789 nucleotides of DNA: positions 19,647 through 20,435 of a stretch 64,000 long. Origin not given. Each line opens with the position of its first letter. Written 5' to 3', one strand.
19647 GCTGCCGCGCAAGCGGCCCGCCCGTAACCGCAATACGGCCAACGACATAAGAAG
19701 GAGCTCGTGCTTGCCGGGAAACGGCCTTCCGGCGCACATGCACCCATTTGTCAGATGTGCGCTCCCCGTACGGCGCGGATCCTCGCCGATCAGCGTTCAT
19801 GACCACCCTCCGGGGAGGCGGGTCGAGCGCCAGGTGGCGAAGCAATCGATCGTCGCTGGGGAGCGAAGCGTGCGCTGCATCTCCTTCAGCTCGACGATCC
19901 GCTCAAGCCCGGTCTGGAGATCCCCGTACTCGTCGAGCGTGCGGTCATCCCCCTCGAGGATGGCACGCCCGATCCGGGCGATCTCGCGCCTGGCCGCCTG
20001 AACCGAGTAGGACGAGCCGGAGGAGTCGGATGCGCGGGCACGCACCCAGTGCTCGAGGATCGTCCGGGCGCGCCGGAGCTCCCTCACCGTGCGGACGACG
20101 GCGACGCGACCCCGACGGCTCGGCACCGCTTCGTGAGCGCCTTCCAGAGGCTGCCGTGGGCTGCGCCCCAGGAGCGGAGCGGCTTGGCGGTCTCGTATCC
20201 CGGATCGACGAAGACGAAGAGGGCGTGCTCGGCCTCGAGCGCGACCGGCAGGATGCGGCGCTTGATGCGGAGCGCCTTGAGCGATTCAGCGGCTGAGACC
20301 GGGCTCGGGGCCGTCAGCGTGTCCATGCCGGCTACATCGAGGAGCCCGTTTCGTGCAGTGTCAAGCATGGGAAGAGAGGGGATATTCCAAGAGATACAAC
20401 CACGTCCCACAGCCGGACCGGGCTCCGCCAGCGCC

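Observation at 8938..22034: trbE is split by a 13 kb int/alpA element with 9-bp direct repeats, and the element carries tRNA-Met, upp, rluB and scpB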

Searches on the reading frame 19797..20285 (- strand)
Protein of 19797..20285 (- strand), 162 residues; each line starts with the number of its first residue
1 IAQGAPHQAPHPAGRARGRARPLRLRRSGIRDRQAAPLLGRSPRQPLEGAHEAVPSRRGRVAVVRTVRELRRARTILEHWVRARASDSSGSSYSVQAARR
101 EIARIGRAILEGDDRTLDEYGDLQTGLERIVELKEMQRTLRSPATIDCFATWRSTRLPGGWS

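Call 9: search_protein_families(library=pfam, proteins=[window:19797-20285:-], max_evalue=0.01)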
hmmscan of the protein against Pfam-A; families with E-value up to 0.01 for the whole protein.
window:19797-20285:- (162 aa): 0 families

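Call 71: search_protein_families(library=pfam, proteins=[window:19797-20285:-], max_evalue=0.01)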
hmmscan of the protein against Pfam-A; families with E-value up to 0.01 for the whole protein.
window:19797-20285:- (162 aa): 0 families
